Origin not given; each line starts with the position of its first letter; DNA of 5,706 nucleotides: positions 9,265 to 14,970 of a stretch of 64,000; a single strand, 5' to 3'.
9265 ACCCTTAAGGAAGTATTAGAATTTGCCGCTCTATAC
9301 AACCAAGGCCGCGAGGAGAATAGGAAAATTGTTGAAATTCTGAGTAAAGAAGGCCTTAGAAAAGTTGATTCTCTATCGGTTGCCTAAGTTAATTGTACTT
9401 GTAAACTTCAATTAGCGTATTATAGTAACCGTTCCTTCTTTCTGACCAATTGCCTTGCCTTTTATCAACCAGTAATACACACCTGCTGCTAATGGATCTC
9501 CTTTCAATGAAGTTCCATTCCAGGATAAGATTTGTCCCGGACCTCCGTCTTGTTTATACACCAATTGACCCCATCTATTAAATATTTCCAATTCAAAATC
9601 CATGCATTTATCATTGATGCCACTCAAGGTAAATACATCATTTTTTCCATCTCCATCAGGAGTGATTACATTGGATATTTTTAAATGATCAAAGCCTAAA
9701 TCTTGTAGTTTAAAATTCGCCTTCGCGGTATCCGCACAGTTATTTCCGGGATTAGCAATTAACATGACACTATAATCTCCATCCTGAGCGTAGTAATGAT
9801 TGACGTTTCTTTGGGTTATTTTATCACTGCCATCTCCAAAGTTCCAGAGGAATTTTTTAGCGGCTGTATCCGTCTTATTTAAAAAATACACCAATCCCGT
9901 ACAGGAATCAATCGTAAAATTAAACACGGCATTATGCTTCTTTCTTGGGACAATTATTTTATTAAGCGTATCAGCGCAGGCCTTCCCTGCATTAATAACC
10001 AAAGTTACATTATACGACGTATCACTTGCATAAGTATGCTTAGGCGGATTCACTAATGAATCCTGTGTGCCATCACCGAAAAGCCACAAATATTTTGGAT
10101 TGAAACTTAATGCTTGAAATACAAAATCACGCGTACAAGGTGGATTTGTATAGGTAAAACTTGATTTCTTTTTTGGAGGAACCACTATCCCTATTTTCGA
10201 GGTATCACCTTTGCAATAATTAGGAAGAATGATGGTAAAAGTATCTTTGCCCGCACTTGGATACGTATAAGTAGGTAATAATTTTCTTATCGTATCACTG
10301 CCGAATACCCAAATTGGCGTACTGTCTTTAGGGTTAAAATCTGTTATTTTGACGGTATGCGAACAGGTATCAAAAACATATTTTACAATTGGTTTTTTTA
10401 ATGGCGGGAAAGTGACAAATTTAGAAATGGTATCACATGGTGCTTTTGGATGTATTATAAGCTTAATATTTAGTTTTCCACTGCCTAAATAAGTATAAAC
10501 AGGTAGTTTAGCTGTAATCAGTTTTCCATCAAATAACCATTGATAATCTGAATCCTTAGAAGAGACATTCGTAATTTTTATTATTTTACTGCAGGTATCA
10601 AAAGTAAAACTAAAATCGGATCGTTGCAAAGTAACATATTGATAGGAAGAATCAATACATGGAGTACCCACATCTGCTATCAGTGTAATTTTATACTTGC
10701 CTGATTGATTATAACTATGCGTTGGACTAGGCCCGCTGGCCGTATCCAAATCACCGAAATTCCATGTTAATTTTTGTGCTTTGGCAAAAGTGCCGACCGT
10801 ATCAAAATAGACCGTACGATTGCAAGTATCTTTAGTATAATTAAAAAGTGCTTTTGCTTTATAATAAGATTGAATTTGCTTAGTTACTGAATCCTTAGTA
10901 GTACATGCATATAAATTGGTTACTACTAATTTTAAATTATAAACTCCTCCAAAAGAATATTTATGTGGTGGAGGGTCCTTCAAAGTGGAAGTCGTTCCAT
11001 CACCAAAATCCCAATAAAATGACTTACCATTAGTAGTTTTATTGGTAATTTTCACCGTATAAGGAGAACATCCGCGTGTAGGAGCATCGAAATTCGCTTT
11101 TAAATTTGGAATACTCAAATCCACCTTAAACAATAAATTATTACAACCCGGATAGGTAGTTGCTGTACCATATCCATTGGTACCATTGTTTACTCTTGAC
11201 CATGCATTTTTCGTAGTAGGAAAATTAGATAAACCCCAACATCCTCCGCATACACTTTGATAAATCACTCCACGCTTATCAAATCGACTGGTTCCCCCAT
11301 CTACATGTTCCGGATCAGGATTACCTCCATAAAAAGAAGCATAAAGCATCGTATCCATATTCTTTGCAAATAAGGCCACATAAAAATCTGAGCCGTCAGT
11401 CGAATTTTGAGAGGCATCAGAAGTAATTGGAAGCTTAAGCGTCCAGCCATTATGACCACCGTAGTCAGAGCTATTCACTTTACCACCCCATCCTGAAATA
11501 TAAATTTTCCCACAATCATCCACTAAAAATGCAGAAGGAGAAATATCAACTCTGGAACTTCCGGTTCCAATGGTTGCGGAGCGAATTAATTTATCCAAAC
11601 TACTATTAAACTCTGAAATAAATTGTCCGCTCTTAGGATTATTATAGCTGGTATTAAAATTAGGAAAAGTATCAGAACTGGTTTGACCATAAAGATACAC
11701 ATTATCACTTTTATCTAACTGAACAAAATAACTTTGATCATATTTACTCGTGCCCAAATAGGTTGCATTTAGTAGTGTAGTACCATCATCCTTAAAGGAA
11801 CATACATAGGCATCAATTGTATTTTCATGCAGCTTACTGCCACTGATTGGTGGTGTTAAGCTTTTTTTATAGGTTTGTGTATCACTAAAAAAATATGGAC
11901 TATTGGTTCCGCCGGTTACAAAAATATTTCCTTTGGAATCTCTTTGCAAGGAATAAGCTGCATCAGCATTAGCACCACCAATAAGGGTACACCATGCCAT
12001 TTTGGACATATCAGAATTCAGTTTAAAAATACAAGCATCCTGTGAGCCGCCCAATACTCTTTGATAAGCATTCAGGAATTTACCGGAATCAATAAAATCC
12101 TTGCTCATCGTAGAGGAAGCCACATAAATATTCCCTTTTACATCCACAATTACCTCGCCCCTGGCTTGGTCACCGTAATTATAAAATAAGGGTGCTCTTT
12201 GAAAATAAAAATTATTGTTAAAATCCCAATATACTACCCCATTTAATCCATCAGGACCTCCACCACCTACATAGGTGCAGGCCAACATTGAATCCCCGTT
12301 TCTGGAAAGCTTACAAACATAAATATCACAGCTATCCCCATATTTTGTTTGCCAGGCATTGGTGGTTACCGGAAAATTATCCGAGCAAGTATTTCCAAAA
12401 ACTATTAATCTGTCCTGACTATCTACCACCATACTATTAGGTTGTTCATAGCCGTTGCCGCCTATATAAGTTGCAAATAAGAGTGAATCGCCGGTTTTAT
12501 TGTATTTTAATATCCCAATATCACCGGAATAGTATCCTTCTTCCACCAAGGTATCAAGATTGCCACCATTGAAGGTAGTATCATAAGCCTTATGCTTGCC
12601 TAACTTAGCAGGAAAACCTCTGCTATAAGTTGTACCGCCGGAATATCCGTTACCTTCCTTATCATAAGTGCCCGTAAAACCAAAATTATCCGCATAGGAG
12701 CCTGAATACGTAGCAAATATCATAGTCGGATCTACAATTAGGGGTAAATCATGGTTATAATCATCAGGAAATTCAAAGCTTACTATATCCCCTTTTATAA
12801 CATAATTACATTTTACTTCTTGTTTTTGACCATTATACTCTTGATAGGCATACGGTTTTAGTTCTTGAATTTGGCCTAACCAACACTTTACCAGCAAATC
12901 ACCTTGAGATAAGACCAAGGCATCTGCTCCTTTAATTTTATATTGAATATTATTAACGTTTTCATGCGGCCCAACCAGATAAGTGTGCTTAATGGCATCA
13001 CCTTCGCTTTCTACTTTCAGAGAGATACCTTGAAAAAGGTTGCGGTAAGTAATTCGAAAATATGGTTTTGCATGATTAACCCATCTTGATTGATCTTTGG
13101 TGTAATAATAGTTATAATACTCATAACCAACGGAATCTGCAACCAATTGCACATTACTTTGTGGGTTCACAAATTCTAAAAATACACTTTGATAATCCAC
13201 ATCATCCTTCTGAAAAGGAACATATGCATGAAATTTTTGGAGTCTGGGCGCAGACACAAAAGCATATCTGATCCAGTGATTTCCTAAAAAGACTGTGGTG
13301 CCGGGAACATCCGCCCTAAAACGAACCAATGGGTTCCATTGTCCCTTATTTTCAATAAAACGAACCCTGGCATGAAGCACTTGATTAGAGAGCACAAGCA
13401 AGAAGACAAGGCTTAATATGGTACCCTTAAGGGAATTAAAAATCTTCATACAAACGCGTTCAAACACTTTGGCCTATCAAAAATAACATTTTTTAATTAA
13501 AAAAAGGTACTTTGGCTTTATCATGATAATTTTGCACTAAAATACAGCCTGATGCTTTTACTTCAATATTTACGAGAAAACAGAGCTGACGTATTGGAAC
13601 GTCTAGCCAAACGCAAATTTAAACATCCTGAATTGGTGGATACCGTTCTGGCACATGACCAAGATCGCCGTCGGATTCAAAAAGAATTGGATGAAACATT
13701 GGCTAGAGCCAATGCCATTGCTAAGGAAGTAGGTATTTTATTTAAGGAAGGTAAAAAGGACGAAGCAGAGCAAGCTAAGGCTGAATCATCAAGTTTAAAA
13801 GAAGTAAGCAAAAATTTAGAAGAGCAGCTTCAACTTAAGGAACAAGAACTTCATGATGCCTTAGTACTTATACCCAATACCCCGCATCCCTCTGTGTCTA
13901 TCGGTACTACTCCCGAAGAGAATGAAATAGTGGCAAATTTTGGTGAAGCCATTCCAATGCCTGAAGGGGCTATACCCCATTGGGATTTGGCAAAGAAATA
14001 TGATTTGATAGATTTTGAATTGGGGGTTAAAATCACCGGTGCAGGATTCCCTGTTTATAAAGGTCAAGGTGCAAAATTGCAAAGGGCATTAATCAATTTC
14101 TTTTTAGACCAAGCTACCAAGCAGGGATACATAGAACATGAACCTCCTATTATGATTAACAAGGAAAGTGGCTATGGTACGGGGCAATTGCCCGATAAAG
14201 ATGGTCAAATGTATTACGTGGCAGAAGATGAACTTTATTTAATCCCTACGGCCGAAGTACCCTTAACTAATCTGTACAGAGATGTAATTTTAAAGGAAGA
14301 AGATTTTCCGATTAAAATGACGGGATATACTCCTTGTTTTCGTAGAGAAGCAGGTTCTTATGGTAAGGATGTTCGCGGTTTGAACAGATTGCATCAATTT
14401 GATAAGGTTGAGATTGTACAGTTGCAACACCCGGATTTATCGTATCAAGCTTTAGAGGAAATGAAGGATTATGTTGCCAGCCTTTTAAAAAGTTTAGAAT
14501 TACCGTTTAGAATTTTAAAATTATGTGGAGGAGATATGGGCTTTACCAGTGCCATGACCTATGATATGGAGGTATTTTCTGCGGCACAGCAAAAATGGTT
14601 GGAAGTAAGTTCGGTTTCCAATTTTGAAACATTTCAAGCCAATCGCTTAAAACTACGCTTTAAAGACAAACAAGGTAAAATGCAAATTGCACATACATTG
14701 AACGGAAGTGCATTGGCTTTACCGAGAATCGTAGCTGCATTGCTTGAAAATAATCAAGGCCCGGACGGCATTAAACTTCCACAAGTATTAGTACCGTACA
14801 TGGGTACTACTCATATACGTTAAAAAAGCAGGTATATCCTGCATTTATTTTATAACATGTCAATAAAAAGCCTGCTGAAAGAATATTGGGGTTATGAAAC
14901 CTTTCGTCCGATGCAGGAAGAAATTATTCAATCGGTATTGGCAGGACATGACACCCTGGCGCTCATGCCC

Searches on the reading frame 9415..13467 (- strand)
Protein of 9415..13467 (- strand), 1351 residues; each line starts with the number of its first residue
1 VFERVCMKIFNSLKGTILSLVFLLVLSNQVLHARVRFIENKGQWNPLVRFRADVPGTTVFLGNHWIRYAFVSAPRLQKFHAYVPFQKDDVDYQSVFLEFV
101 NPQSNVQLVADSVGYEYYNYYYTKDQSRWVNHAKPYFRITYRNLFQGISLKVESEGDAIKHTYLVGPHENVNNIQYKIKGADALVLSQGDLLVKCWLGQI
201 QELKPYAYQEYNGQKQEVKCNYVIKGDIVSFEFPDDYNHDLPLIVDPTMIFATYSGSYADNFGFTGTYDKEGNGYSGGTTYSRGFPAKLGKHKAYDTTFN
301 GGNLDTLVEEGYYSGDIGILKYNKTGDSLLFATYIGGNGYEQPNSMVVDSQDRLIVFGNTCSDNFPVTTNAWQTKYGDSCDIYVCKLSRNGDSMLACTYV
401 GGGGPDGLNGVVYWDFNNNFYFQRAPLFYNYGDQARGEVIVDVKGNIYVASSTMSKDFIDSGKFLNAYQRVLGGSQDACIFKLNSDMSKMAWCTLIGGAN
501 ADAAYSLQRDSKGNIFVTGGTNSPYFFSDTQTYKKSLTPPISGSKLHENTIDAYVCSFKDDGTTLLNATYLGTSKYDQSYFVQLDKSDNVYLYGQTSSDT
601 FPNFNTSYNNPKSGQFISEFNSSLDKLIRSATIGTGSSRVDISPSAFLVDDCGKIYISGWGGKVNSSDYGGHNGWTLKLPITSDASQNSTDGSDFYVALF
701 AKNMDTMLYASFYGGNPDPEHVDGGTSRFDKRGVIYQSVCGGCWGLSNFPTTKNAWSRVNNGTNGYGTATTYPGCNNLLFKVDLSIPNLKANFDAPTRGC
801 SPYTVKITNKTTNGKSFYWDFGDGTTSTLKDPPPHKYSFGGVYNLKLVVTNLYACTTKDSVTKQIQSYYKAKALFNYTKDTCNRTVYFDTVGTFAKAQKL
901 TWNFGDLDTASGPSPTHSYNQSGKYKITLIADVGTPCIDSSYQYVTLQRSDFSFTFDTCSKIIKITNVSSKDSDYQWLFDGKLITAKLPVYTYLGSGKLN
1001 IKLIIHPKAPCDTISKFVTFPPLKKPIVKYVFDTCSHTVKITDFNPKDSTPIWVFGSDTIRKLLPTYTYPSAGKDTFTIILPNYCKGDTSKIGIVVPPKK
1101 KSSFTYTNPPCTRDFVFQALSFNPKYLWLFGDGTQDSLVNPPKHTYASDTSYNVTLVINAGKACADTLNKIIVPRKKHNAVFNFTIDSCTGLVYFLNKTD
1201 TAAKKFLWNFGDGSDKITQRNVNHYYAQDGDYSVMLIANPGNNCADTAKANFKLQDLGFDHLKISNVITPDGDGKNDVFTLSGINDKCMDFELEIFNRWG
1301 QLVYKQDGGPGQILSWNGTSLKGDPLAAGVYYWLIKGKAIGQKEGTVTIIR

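Call 35: search_protein_families(library=pfam, proteins=[window:9415-13467:-], max_evalue=0.001)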
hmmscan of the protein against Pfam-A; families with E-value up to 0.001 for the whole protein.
window:9415-13467:- (1351 aa): 5 families
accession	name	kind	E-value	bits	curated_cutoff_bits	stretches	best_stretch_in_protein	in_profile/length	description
PF25778.1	DUF7948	-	3.9e-55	187.6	27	1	37-248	1-214/214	Domain of unknown function (DUF7948)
PF18911.6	PKD_4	-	2.8e-40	136.7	27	4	1198-1250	29-81/85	PKD domain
PF00801.26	PKD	-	2.4e-25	88.8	23.5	3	896-930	28-64/80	PKD domain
PF13585.12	CHU_C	-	1e-19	70.9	27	1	1263-1339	2-74/86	CHU_C Type IX secretion signal domain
PF06739.17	SBBP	-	2.4e-11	43.8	20.5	1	492-525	2-37/38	Beta-propeller repeat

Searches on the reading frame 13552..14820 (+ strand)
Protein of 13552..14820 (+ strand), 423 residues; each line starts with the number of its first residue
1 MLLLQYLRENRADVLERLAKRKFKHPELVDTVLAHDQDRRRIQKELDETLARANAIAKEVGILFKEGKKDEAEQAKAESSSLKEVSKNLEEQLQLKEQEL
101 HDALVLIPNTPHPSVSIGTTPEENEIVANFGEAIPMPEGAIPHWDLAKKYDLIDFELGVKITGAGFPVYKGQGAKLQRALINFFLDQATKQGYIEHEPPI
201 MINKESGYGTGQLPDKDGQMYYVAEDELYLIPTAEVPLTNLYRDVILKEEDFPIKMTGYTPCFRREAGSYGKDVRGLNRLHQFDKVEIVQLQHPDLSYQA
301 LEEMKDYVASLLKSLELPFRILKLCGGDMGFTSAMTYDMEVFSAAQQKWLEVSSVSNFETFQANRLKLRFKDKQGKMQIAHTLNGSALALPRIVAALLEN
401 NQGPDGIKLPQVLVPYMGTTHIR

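Call 51: search_protein_families(library=ncbifam, proteins=[window:13552-14820:+], max_evalue=1e-10)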
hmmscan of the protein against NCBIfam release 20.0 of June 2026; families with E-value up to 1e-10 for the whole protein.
window:13552-14820:+ (423 aa): 2 families
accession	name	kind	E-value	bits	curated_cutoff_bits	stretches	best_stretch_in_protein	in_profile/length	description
TIGR00414.1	serS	equivalog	1.4e-129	432.7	301.65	1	1-417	1-418/418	serine--tRNA ligase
TIGR00418.1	thrS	equivalog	2.8e-12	46.3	383.65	1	142-286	172-313/565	threonine--tRNA ligase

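Call 53: find_homologous_proteins(query=window:13552-14820:+, max_evalue=1e-100)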
Query window:13552-14820:+ (423 aa): 8000 proteins with E <= 1e-100 among 8000 candidates; the best 120 are listed.
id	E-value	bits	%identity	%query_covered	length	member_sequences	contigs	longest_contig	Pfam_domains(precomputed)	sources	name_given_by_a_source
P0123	1.3e-280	948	100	100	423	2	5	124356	PF00587.31,PF02403.28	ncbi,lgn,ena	-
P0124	5.7e-279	943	100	100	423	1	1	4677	PF00587.31,PF02403.28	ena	-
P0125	1.8e-236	803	84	100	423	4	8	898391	PF00587.31,PF02403.28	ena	-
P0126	8.1e-230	781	83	100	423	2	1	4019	PF00587.31,PF02403.28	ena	-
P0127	1.2e-205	701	74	100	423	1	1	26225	PF00587.31,PF02403.28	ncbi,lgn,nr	ncbi:MAG: serine--tRNA ligase [Bacteroidetes bacterium]|nr:serine--tRNA ligase [Bacteroidota bacteri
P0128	2.2e-204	697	72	100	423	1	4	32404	PF00587.31,PF02403.28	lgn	-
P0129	1.6e-202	691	72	100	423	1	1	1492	PF00587.31,PF02403.28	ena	-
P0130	3.2e-202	690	70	100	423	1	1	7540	PF00587.31,PF02403.28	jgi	jgi:seryl-tRNA synthetase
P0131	1.6e-201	688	72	100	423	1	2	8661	PF00587.31,PF02403.28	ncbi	ncbi:MAG: serine--tRNA ligase [Bacteroidia bacterium]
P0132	2.5e-201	687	72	100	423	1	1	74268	PF00587.31,PF02403.28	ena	-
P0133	4.0e-201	686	72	100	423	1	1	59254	PF00587.31,PF02403.28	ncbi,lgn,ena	-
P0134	6.0e-201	686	72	100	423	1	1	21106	PF00587.31,PF02403.28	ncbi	ncbi:MAG: serine--tRNA ligase [Bacteroidia bacterium]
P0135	2.1e-199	681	71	99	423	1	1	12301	PF00587.31,PF02403.28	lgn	-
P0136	1.4e-198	678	71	99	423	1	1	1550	PF00587.31,PF02403.28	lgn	-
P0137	1.4e-197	675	71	100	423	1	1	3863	PF00587.31,PF02403.28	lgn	-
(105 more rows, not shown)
